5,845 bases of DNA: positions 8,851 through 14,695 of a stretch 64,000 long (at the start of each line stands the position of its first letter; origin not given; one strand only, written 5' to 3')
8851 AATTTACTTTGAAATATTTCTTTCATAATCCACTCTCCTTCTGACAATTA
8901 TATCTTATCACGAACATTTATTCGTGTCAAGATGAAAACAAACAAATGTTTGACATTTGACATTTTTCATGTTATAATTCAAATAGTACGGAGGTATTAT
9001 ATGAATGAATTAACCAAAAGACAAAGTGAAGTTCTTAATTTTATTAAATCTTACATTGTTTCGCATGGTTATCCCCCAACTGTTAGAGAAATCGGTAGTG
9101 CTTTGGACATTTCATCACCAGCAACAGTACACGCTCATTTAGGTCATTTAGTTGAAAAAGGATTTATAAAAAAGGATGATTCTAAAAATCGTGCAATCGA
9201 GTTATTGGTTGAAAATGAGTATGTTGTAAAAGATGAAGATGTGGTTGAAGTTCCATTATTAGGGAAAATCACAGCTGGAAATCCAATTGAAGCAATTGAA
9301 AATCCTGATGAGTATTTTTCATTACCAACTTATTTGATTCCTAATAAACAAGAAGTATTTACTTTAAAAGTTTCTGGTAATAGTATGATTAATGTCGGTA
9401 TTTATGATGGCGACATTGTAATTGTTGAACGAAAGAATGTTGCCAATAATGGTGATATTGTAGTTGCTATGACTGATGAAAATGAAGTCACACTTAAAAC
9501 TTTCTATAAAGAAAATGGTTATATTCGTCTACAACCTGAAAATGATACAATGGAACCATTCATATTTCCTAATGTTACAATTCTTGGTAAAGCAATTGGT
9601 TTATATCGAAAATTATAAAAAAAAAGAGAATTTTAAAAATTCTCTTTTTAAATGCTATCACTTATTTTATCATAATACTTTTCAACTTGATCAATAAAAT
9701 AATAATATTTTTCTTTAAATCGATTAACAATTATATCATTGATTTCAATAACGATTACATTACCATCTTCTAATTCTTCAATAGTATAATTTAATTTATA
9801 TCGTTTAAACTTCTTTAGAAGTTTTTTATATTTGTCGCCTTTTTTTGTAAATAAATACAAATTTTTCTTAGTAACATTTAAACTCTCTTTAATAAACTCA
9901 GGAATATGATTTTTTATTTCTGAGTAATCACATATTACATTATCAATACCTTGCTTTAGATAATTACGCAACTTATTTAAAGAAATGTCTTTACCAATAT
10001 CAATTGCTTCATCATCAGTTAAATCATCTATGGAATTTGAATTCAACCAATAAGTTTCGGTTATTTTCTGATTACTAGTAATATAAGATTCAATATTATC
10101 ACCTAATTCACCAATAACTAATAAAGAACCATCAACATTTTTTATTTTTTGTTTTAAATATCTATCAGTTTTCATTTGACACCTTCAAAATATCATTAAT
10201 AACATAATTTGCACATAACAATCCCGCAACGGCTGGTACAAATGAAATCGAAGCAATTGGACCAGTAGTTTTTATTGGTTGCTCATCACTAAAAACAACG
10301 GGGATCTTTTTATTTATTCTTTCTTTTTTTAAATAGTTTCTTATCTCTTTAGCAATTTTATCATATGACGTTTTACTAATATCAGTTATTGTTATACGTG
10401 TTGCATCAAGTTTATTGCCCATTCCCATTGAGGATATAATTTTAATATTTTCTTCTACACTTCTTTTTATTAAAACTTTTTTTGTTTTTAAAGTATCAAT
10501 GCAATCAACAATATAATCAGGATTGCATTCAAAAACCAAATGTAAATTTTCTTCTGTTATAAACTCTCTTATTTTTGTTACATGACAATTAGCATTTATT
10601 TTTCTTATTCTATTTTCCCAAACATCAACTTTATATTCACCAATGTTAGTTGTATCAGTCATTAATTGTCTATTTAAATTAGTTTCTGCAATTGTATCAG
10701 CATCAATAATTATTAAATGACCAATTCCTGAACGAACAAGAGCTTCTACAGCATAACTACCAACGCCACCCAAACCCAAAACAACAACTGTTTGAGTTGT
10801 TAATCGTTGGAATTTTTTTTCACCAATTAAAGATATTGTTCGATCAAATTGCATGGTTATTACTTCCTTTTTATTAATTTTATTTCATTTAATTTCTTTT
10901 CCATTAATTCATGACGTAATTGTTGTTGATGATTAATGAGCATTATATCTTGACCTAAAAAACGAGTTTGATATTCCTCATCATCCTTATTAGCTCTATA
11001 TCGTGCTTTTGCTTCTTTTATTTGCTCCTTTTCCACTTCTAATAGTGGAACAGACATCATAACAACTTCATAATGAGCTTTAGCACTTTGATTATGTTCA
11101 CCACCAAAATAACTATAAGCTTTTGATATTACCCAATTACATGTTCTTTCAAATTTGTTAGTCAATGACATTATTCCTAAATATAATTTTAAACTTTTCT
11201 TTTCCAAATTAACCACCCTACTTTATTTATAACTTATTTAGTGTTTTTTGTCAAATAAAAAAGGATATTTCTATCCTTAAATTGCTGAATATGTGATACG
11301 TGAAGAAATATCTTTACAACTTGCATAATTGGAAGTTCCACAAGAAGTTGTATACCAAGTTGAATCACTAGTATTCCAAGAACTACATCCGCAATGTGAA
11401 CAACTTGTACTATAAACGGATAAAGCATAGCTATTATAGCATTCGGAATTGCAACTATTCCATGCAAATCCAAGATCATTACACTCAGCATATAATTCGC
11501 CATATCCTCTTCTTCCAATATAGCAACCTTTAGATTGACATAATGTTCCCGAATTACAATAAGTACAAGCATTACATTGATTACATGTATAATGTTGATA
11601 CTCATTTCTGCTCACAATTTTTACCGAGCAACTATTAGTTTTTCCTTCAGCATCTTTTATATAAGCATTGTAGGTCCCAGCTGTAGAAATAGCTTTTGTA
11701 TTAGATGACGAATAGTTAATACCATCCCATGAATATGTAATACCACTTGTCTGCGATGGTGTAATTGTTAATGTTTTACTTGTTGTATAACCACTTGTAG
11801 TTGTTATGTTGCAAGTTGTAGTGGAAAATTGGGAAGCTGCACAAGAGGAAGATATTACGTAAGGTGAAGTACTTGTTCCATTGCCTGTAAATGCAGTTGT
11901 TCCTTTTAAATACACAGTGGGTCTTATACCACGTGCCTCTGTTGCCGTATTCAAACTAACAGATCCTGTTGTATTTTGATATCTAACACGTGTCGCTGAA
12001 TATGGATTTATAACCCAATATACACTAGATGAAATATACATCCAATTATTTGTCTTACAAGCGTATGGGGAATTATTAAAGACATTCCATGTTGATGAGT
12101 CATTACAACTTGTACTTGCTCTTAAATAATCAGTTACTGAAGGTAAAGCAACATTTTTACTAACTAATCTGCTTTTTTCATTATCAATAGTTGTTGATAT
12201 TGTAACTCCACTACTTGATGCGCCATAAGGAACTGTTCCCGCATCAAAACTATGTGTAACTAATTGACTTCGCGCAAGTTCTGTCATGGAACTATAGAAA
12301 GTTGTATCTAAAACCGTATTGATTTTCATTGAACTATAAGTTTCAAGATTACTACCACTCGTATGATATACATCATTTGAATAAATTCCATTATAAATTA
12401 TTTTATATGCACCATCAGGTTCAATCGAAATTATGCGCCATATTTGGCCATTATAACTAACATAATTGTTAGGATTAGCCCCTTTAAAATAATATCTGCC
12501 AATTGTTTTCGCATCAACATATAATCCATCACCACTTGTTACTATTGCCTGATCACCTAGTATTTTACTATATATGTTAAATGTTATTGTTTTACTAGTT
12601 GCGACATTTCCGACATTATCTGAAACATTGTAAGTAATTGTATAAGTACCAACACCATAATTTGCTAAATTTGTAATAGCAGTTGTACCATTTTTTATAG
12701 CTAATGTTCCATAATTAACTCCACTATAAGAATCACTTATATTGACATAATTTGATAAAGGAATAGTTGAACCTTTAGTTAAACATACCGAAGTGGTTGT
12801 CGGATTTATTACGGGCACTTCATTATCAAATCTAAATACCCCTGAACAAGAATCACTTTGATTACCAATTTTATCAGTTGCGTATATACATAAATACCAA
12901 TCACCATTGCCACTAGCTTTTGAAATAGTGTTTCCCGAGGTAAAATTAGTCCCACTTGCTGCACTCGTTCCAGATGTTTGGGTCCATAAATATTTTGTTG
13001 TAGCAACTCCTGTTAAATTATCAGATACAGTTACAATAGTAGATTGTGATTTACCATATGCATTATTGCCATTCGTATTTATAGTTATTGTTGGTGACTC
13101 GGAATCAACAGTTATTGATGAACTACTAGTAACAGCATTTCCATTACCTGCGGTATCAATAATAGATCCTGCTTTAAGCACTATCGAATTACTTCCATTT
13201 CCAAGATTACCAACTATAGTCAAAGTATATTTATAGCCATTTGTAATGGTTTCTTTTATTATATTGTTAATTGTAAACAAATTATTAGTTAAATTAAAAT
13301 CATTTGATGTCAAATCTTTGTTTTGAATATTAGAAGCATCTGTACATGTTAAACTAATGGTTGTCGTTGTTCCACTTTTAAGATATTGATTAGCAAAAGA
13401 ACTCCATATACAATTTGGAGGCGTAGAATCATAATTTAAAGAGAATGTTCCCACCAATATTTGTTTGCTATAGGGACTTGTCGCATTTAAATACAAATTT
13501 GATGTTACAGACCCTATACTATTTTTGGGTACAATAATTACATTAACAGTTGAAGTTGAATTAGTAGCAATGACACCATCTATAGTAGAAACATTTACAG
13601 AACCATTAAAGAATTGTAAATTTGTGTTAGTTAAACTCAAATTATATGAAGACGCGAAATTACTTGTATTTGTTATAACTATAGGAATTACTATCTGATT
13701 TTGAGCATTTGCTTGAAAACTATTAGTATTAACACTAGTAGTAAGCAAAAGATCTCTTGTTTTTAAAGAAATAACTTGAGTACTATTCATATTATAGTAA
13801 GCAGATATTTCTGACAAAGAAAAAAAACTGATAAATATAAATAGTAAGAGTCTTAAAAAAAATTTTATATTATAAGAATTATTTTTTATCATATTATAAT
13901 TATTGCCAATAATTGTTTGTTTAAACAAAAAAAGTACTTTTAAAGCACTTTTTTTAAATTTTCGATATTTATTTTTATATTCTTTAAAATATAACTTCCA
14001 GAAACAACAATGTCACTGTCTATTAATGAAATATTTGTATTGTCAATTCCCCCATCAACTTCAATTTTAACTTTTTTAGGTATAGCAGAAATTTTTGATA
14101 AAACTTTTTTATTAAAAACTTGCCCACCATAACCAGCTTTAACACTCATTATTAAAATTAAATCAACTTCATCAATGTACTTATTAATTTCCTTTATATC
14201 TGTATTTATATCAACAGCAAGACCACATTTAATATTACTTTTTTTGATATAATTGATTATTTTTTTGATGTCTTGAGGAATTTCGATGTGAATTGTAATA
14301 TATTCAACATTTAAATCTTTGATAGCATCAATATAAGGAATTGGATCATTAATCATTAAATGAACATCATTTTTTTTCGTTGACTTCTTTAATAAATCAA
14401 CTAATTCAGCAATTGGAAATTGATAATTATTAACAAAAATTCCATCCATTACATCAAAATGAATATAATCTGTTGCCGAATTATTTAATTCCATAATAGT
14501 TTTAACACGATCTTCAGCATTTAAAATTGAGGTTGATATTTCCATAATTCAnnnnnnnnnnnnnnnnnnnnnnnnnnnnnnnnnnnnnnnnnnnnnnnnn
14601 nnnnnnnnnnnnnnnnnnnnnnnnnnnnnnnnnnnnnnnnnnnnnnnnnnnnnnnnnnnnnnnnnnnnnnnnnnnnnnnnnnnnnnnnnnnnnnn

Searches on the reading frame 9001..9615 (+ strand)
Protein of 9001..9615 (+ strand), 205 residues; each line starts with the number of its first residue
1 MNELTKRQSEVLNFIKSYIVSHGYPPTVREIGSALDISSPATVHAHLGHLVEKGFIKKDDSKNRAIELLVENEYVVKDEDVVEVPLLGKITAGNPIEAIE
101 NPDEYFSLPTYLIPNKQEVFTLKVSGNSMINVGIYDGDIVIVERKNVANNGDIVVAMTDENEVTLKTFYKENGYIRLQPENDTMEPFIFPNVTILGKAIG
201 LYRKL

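Call 6: search_protein_families(library=pfam, proteins=[window:9001-9615:+], max_evalue=10)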
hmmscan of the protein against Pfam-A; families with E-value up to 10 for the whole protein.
window:9001-9615:+ (205 aa): 19 families
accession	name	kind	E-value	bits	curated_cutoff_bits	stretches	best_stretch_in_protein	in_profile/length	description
PF00717.28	Peptidase_S24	-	4.7e-34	117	23.3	1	85-199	1-116/116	Peptidase S24-like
PF01726.22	LexA_DNA_bind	-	6.5e-24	83.9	23.7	1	1-65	1-65/65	LexA DNA binding domain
PF12802.13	MarR_2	-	0.00016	22.2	27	1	18-59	13-53/61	MarR family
PF00196.25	GerE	-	0.00048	20.1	23.5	1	3-53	2-44/57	Bacterial regulatory proteins, luxR family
PF13463.12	HTH_27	-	0.0015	19.2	22.2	1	4-62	1-54/68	Winged helix DNA-binding domain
PF09339.16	HTH_IclR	-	0.0038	17.4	22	1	27-60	20-52/52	IclR helix-turn-helix domain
PF03965.22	Penicillinase_R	-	0.0089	16.8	22.6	1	18-64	11-59/115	Penicillinase repressor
PF13412.12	HTH_24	-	0.011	15.7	21.9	1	29-57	21-48/48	Winged helix-turn-helix DNA-binding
PF12840.13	HTH_20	-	0.036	14.5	27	1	25-57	18-49/51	Helix-turn-helix domain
PF22783.1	BapA_N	-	0.041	14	27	1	119-173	19-69/123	BapA, prefix-like domain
PF10557.15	Cullin_Nedd8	-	0.05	14.1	36.9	1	64-80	46-62/63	Cullin protein neddylation domain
PF21476.4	PF0610-like_N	-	0.074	13.7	33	1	26-50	15-38/50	PF0610-like, N-terminal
PF01047.28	MarR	-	0.094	13.1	24.6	1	25-62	17-53/59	MarR family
PF23638.1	DUF7145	-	0.1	13.1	28.2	1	146-175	27-56/111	Domain of unknown function (DUF7145)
PF01978.25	TrmB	-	0.11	12.8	25.6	1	25-63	22-59/68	Sugar-specific transcriptional regulator TrmB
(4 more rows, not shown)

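Call 7: search_protein_families(library=ncbifam, proteins=[window:9001-9615:+], max_evalue=10)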
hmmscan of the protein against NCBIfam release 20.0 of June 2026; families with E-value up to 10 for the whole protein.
window:9001-9615:+ (205 aa): 6 families
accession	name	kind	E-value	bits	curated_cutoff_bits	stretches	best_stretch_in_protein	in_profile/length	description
TIGR00498.1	lexA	equivalog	2.4e-68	229.7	110.95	1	1-205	1-202/203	transcriptional repressor LexA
NF007621.2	PRK10276.1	subfamily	4.9e-20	71.7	110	1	92-190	2-99/115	translesion error-prone DNA polymerase V autoproteolytic subunit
NF051876.1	transXXX_HumD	equivalog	0.0029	17.6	120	1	95-167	4-74/129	HumD family translesion DNA polymerase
NF040939.2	trans_reg_lrs14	equivalog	0.06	13.4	90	1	19-64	30-74/103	Lrs14 family HTH-type transcriptional regulator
TIGR03020.2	EpsA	equivalog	0.095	12.3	170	1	3-53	190-232/247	XrtB/PEP-CTERM-associated transcriptional regulator EpsA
NF053606.1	Sta1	subfamily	0.1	12.7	80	1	19-63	29-71/100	Sta1 family transcriptional regulator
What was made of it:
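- Checked: lexA: 9001..9618, TIGR00498 E=2.4e-68 (call 7).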

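Call 8: find_related_loci(query=window:9001-9615:+, collection=genome_contigs, flank=4000)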
Query window:9001-9615:+ (205 aa) in genome_contigs; peptide patterns used: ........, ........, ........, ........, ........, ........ (x = any residue, [..] = any of these).
600 stretches matched a pattern (row limit reached: there are more); 579 encode a relative of the query (tblastn E <= 1e-3); the best 80 are kept; 80 distinct loci.
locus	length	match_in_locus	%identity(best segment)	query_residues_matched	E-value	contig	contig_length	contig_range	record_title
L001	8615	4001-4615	83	1-205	5e-116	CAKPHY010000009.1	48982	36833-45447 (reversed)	MAG: uncultured Bacilli bacterium isolate REFINED_METABAT215_TOP10_CONTIGS_1500_ASSEMBLY_K77_MERGED__Hadza_MoBio_hadza-A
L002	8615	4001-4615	80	1-205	5e-110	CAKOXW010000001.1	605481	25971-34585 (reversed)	MAG: uncultured Bacilli bacterium isolate REFINED_METABAT215_TOP10_CONTIGS_1500_ASSEMBLY_K77_MERGED__Hadza_MoBio_hadza-I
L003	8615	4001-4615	80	1-205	8e-109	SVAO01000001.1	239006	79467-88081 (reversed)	MAG: Bacillota bacterium isolate SIG204 NODE_610_length_239006_cov_7.015171, whole genome shotgun sequence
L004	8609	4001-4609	79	1-203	8e-108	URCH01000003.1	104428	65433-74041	uncultured Tenericutes bacterium isolate UMGS872 genome assembly, contig: NODE_15_length_104428_cov_4.66525, whole genom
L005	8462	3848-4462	78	1-205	4e-106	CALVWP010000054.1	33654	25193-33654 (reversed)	MAG: uncultured Bacilli bacterium isolate E40__bin28 genome assembly, contig: E40__k127_5026173, whole genome shotgun se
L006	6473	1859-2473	77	1-205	7e-106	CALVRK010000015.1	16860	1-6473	MAG: uncultured Bacilli bacterium isolate BRZ_RP__bin37 genome assembly, contig: BRZ_RP__NODE_5464_length_16860_cov_4.88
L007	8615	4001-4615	77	1-205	3e-104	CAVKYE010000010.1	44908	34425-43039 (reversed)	Vescimonas coprocola isolate H07683-L1_cleanbin_000026 genome assembly, contig: Spades_H07683-L1_contig_430, whole genom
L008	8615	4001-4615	75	1-205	6e-104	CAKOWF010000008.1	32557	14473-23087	MAG: uncultured Bacilli bacterium isolate REFINED_METABAT215_TOP10_CONTIGS_1500_ASSEMBLY_K77_MERGED__Hadza_MoBio_hadza-A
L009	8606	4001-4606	76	4-205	1e-103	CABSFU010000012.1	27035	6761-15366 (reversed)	MAG TPA_asm: uncultured Bacillales bacterium isolate MGYG-HGUT-02248 genome assembly, contig: GUT_GENOME139761_12, whole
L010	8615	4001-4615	77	1-205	1e-103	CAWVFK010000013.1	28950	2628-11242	MAG: Candidatus Coprosoma sp. isolate metabat2_XCR1_HET_6734_bwa.88 MAG genome assembly, contig: k87_303358, whole genom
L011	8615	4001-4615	75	1-205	3e-103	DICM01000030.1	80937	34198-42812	MAG TPA_asm: Bacillales bacterium UBA5026 UBA5026_contig_186, whole genome shotgun sequence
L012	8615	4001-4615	76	1-205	9e-103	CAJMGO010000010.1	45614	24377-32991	MAG TPA_asm: uncultured Firmicutes bacterium isolate ERR414261-bin.25 genome assembly, contig: NODE_226_length_45614_cov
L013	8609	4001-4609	75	3-205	5e-103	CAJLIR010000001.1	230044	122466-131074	MAG TPA_asm: uncultured Bacillales bacterium isolate ERR1600721-bin.53 genome assembly, contig: NODE_22_length_230044_co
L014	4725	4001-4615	76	1-205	5e-103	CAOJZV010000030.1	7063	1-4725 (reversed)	MAG TPA_asm: uncultured Firmicutes bacterium isolate SRR17684644_bin.21_metawrap_v1.3_MAG genome assembly, contig: NODE.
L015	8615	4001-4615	75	1-205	2e-102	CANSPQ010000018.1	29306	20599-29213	MAG TPA_asm: uncultured Bacillales bacterium isolate SRR15730548_bin.42_metawrap_v1.3_MAG genome assembly, contig: NODE.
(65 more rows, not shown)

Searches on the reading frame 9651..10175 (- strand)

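Call 6: search_protein_families(library=pfam, proteins=[window:9651-10175:-], max_evalue=10)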
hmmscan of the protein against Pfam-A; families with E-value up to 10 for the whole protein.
window:9651-10175:- (175 aa): 3 families
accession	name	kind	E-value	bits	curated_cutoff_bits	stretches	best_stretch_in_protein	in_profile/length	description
PF10150.14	RNase_E_G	-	0.017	15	25.5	1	55-140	83-161/270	Ribonuclease E/G family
PF14947.12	HTH_45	-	0.043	14.3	25.5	1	83-126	32-75/77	Winged helix-turn-helix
PF09784.14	L31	-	9.4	7.1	22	1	72-126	36-90/102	Mitochondrial ribosomal protein L31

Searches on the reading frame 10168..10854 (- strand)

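Call 35: search_protein_families(library=pfam, proteins=[window:10168-10854:-], max_evalue=0.001)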
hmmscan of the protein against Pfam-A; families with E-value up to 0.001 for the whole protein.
window:10168-10854:- (229 aa): 2 families
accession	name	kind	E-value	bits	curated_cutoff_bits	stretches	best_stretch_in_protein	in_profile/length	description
PF00899.27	ThiF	-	3.9e-40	137.9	28.1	1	4-225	2-205/238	ThiF family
PF01488.26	Shikimate_DH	-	0.00062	20.3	24.3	0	11-66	3-58/138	Shikimate / quinate 5-dehydrogenase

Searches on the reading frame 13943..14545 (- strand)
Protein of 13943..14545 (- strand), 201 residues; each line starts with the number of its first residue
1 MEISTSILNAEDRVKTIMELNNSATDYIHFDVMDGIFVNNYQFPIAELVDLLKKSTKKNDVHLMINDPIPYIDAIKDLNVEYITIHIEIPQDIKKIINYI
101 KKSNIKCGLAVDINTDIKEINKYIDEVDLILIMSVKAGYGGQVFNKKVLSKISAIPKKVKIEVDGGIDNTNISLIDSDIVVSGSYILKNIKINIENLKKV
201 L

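Call 35: search_protein_families(library=pfam, proteins=[window:13943-14545:-], max_evalue=0.001)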
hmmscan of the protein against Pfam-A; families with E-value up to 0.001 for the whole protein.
window:13943-14545:- (201 aa): 2 families
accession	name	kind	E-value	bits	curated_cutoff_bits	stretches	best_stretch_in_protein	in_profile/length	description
PF00834.25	Ribul_P_3_epim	-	1.7e-40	139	21.1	1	3-186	2-197/198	Ribulose-phosphate 3 epimerase family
PF00697.28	PRAI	-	2.2e-05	24.7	22.7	1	49-175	40-161/193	N-(5'phosphoribosyl)anthranilate (PRA) isomerase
